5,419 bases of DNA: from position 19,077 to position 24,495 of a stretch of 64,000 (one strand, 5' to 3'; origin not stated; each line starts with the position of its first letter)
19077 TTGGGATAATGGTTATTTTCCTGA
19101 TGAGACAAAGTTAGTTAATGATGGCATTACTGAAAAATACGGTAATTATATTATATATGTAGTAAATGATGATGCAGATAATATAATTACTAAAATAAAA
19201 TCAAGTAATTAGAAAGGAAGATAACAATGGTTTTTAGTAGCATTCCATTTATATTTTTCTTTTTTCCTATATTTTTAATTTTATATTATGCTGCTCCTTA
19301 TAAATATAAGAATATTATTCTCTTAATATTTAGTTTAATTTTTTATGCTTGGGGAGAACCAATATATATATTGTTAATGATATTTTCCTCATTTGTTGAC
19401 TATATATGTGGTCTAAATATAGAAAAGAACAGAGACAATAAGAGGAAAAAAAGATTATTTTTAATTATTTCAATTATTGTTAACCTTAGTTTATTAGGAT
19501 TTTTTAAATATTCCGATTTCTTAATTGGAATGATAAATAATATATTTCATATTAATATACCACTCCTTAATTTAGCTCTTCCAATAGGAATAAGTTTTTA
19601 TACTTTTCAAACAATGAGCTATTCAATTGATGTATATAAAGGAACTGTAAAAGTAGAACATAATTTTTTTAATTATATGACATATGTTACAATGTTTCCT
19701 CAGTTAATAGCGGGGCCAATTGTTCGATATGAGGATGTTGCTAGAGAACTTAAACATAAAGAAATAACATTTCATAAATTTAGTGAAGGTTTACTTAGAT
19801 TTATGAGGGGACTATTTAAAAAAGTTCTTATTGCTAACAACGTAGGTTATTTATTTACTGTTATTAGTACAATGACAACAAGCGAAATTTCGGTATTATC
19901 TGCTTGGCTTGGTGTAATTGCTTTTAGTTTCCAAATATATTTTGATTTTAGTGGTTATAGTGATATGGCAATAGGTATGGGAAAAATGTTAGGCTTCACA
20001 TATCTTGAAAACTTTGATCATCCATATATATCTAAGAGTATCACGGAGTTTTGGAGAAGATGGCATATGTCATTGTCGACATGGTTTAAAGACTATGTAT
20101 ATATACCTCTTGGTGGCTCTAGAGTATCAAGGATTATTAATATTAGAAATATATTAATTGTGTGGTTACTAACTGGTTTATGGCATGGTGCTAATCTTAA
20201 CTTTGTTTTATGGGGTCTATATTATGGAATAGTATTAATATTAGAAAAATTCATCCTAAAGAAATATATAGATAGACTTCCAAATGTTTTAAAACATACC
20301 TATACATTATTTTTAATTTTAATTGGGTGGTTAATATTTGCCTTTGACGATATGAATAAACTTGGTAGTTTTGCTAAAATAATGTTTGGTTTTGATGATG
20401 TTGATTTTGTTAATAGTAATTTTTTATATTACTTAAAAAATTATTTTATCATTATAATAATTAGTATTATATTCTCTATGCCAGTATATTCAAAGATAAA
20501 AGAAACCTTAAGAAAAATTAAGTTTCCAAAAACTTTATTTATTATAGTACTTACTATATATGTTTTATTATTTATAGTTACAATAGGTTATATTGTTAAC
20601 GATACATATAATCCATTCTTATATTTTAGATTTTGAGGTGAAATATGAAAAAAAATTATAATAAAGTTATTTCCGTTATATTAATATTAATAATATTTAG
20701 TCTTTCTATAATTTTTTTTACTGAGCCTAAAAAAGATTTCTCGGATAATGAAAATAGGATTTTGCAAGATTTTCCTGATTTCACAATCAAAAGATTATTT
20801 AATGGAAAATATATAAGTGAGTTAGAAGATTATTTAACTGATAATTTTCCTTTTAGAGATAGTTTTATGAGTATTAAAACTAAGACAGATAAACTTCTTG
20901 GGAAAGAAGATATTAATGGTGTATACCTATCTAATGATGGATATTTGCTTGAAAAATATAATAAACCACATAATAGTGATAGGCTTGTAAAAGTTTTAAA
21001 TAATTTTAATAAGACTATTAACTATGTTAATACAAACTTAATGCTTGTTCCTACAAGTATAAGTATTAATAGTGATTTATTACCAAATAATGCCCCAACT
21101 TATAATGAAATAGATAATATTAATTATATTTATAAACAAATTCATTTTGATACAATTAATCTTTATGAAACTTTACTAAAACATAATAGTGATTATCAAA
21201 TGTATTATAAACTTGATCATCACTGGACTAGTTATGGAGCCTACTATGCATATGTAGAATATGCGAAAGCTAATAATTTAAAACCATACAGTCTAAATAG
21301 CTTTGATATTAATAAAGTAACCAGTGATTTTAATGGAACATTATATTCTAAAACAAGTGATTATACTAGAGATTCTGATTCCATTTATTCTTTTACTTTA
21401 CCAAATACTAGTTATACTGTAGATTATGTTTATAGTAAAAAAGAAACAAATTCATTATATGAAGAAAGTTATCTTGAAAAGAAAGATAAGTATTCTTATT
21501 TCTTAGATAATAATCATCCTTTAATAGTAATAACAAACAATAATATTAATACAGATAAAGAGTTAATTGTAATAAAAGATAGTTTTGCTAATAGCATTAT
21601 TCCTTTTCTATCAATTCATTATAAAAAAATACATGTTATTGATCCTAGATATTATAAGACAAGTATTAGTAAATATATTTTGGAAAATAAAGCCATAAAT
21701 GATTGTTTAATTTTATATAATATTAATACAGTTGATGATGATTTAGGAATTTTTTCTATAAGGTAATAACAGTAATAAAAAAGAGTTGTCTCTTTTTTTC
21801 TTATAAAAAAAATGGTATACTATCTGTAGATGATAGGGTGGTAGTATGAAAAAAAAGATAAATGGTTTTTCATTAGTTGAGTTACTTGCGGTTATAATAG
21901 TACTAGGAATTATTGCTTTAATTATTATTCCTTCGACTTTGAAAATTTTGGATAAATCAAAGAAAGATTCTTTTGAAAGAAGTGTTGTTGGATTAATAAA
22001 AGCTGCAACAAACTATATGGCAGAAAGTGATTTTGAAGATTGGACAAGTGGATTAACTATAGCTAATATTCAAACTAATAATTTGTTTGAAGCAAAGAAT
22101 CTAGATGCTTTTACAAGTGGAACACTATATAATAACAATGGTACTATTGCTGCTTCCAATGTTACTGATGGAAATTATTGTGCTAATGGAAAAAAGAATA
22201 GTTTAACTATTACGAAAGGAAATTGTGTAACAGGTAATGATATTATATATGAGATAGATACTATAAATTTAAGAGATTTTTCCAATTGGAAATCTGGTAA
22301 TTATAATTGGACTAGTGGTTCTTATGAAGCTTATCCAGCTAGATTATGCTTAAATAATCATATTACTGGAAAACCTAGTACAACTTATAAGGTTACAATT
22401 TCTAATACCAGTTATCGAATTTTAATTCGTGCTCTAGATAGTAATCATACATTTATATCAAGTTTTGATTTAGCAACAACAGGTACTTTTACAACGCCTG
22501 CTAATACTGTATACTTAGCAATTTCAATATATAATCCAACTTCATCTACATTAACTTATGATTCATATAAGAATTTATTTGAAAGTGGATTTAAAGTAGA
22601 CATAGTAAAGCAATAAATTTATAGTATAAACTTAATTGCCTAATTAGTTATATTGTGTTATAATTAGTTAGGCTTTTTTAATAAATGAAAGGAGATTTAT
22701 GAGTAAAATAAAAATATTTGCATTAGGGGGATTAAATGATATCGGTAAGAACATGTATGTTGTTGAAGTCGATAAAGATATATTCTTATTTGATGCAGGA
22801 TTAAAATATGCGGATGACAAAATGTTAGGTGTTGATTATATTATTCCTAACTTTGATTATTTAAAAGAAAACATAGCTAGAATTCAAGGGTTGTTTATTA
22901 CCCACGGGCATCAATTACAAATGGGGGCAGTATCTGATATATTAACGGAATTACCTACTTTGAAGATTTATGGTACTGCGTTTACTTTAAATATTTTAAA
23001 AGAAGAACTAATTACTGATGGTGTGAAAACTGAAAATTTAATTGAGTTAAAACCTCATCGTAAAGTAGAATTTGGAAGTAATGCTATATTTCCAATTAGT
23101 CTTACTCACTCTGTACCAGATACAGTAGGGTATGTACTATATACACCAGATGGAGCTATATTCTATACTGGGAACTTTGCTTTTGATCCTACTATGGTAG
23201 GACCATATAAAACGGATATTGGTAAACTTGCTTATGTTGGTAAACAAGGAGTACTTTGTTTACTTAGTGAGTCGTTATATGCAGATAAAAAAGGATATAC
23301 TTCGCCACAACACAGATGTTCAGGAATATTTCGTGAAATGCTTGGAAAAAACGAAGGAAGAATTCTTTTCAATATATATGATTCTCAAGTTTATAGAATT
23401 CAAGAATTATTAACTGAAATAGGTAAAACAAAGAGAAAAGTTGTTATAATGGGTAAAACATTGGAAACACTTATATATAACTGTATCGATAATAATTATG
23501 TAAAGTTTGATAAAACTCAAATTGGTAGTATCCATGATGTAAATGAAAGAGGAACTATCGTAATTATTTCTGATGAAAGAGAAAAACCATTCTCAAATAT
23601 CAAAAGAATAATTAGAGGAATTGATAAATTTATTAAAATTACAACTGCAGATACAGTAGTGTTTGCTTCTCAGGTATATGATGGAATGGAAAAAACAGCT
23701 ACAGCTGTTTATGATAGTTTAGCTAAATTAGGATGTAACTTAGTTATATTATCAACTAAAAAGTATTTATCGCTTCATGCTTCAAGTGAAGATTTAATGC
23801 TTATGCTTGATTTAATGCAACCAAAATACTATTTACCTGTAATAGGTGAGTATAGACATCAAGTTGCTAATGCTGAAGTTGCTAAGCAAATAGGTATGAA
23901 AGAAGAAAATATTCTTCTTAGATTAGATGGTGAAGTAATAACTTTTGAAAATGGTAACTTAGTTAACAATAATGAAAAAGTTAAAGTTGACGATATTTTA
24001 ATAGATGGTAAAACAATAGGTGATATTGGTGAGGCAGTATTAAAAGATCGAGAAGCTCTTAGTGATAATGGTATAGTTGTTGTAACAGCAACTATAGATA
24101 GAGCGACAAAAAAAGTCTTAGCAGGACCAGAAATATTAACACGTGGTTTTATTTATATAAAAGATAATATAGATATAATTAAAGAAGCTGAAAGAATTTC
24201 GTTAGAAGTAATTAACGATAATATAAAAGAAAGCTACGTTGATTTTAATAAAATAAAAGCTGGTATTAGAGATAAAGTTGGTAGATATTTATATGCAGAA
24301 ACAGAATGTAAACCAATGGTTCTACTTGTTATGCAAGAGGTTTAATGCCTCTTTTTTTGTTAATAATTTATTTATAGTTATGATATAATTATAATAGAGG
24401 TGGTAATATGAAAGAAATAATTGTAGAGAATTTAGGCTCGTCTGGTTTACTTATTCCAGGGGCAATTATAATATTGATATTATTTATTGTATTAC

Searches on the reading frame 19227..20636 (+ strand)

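Call 54: search_protein_families(library=pfam, proteins=[window:19227-20636:+], max_evalue=0.00001)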
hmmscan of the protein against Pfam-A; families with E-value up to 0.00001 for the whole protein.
window:19227-20636:+ (469 aa): 1 family
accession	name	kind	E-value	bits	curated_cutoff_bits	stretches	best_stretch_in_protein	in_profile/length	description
PF03062.24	MBOAT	-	7.2e-31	108.1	27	1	143-346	77-300/337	MBOAT, membrane-bound O-acyltransferase family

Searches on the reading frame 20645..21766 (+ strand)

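Call 54: search_protein_families(library=pfam, proteins=[window:20645-21766:+], max_evalue=0.00001)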
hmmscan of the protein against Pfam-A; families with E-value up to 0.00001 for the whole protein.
window:20645-21766:+ (373 aa): 2 families
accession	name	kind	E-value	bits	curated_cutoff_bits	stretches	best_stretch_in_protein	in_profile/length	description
PF14286.12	DHHW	-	1.7e-38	133.3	25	2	88-332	132-385/385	DHHW protein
PF16822.11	ALGX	-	1.7e-07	31.6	26.5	1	111-214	25-134/268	SGNH hydrolase-like domain, acetyltransferase AlgX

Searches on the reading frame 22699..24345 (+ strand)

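Call 54: search_protein_families(library=pfam, proteins=[window:22699-24345:+], max_evalue=0.00001)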
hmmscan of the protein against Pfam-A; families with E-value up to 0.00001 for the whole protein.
window:22699-24345:+ (548 aa): 3 families
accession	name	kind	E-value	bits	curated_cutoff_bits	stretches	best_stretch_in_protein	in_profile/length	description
PF17770.6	RNase_J_C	-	1.3e-25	90.8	23.8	1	447-548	1-102/102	Ribonuclease J C-terminal domain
PF22505.1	RNase_J_b_CASP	-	5.1e-15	55.8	27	1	219-340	1-125/126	Ribonuclease J, beta-CASP domain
PF12706.13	Lactamase_B_2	-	3.5e-08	33.7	27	1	52-167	22-150/200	Beta-lactamase superfamily domain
